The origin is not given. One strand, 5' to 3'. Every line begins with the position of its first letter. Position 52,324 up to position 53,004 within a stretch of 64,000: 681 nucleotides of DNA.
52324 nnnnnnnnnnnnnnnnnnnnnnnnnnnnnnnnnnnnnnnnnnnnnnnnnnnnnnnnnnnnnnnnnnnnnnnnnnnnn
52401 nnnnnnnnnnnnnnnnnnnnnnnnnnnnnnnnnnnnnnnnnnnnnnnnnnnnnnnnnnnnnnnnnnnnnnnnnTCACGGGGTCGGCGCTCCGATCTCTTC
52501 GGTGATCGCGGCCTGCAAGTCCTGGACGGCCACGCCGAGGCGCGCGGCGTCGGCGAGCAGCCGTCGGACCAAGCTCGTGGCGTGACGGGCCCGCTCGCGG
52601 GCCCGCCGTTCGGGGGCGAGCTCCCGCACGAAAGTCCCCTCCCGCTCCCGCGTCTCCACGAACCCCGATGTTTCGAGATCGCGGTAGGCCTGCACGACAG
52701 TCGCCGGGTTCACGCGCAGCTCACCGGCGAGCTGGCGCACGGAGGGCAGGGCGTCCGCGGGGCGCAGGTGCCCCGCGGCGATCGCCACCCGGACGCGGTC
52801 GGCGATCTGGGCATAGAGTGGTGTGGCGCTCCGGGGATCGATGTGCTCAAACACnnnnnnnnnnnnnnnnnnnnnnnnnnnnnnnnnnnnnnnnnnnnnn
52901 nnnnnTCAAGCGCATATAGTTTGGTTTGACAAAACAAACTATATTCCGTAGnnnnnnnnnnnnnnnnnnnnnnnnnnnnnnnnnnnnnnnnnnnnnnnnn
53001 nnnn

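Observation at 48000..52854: Six-gene YtrA-type GntR/ABC operon extended by three unknown envelope proteins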

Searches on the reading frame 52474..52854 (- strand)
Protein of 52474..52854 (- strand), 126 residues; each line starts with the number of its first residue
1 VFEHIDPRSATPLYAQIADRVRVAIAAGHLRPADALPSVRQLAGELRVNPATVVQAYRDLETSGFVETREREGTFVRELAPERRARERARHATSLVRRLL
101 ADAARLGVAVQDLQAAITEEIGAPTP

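Call 3: search_protein_families(library=pfam, proteins=[window:52474-52854:-], max_evalue=1)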
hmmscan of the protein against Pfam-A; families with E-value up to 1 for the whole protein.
window:52474-52854:- (126 aa): 16 families
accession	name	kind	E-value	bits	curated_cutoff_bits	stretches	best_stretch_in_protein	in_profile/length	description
PF00392.27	GntR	-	5.1e-17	61.7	27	1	13-76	1-64/64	Bacterial regulatory proteins, gntR family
PF01325.25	Fe_dep_repress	-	0.00059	20.4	26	1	36-73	22-59/60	Iron dependent repressor, N-terminal DNA binding domain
PF01726.22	LexA_DNA_bind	-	0.0067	16.6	23.7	1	37-69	26-59/65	LexA DNA binding domain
PF01047.28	MarR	-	0.0068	16.7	24.6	1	38-68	19-49/59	MarR family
PF11855.13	DUF3375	-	0.013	14.9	28.6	1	78-121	163-206/474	Protein of unknown function (DUF3375)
PF01418.23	HTH_6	-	0.014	15.8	28.3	1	37-69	35-67/77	Helix-turn-helix domain, rpiR family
PF12802.13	MarR_2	-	0.024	15.3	27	1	37-72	21-56/61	MarR family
PF13730.12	HTH_36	-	0.027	14.7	25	1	35-66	24-55/55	Helix-turn-helix domain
PF02082.26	Rrf2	-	0.066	13.8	30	1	31-69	18-56/132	Iron-dependent Transcriptional regulator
PF09969.14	DUF2203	-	0.088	13.9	24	1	34-116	10-82/122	Uncharacterized conserved protein (DUF2203)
PF21214.3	SelB_WH_2nd_bact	-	0.12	12.7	27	0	72-109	19-50/59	Selenocysteine-specific elongation factor, winged helix domain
PF02817.22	E3_binding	-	0.13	12.9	23.7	1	35-53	3-21/36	e3 binding domain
PF16925.10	TetR_C_13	-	0.16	12.8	27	0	84-116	40-72/109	Tetracyclin repressor-like, C-terminal domain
PF02895.20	H-kinase_dim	-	0.19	12.6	23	0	42-117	17-65/68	Signal transducing histidine kinase, homodimeric domain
PF13412.12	HTH_24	-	0.19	11.7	21.9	1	38-67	19-48/48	Winged helix-turn-helix DNA-binding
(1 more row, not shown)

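Call 4: search_protein_families(library=ncbifam, proteins=[window:52474-52854:-], max_evalue=1)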
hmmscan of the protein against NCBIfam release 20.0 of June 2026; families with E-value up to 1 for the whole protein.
window:52474-52854:- (126 aa): 33 families (the best 25 are shown)
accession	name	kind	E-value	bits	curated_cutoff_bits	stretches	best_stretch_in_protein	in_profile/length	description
NF052282.1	PLP_TF_PdxR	equivalog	2.2e-21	76.4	320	1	12-88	1-77/448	MocR-like pyridoxine biosynthesis transcription factor PdxR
NF053730.1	TransRegRv1152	equivalog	2.4e-19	69.4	170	1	4-94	8-98/120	Rv1152 family transcriptional regulator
NF012025.0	PRK15481.1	equivalog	3e-17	62.4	573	1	15-95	9-88/432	MocR-like B6 salvage transcription factor PtsJ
NF052281.1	rhizopine_MocR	equivalog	9.4e-17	60.8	650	1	5-95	11-100/479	rhizopine catabolism transcriptional regulator MocR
NF047563.1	modulin_PmtR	equivalog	1.3e-16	60.7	200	1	7-117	7-117/125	PSM export ABC transporter transcriptional regulator PmtR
NF052286.1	ecto_TF_EhuR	exception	5.5e-15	54.9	480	1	9-87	8-86/458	MocR-like ectoine utilization transcription factor EhuR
NF052290.2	MocR_like_YczR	exception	4.2e-14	52.1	487.4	1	9-105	16-112/458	MocR-like transcription factor YczR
TIGR02325.1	C_P_lyase_phnF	equivalog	9.2e-13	48.3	156.8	1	7-98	3-94/238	phosphonate metabolism transcriptional regulator PhnF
NF007292.0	PRK09764.1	equivalog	2.2e-12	46.7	281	1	10-78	3-71/240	GntR family transcriptional regulator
TIGR02018.2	his_ut_repres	equivalog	8.4e-11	41.7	220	1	14-83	1-70/226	histidine utilization transcriptional repressor HutC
NF052285.1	GABA_TF_GabR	exception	4.5e-10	38.9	600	1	14-82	1-69/456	MocR-like transcriptional regulator GabR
NF007741.0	PRK10421.1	equivalog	8.5e-09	35.2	311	1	13-82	8-77/262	transcriptional regulator LldR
TIGR03337.1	phnR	equivalog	8.9e-08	32.1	296.75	1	14-77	3-66/231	phosphonate utilization transcriptional regulator PhnR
NF008491.0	PRK11402.1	subfamily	7.6e-06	25.6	269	1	5-78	4-77/243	GntR family transcriptional regulator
NF007001.0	PRK09464.1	equivalog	2.2e-05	24.2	330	1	16-78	14-76/254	pyruvate dehydrogenase complex transcriptional repressor PdhR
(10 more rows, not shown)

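Call 55: search_solved_structures(query=window:52474-52854:-, max_evalue=0.001)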
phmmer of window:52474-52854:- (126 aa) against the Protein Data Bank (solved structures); distinct sequences matched with E-value up to 0.001: 21.
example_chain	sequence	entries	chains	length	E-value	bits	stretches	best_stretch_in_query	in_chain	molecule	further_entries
6sbs_A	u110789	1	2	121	6.2e-14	55.4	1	5-82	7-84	Regulatory protein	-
3neu_A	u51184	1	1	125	3.2e-12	49.9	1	11-110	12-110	Lin1836 protein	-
4ham_A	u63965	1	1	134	4.1e-12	49.5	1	5-115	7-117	Lmo2241 protein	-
3by6_A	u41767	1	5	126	1e-11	48.3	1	10-122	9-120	Predicted transcriptional regulator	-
4r1h_A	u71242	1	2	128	4.5e-10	43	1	10-115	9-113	Lmo0741 protein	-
3tqn_A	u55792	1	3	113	8.9e-09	38.8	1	11-91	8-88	Transcriptional regulator, GntR family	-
8pqm_A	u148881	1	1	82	5.6e-08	36.2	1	12-79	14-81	FadR family transcriptional regulator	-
2du9_A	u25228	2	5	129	3.1e-07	33.8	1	11-115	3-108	Predicted transcriptional regulators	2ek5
4u0v_A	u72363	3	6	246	6.6e-07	32.8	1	4-85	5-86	HTH-type transcriptional repressor YvoA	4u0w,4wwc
4u0y_A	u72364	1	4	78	6.9e-07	32.7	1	4-76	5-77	HTH-type transcriptional repressor YvoA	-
7pq9_AAA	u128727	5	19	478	7.4e-07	32.6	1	10-78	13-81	PLP-dependent aminotransferase family protein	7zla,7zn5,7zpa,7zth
2wv0_A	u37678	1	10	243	8.4e-07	32.4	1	5-86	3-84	HTH-TYPE TRANSCRIPTIONAL REPRESSOR YVOA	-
3eet_A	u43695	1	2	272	1.9e-06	31.3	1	11-91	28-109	Putative GntR-family transcriptional regulator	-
4n0b_A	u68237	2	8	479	2.1e-06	31.1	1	10-80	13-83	HTH-type transcriptional regulatory protein GabR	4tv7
4mgr_A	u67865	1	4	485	2.2e-06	31.1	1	10-80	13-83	HTH-type transcriptional regulatory protein GabR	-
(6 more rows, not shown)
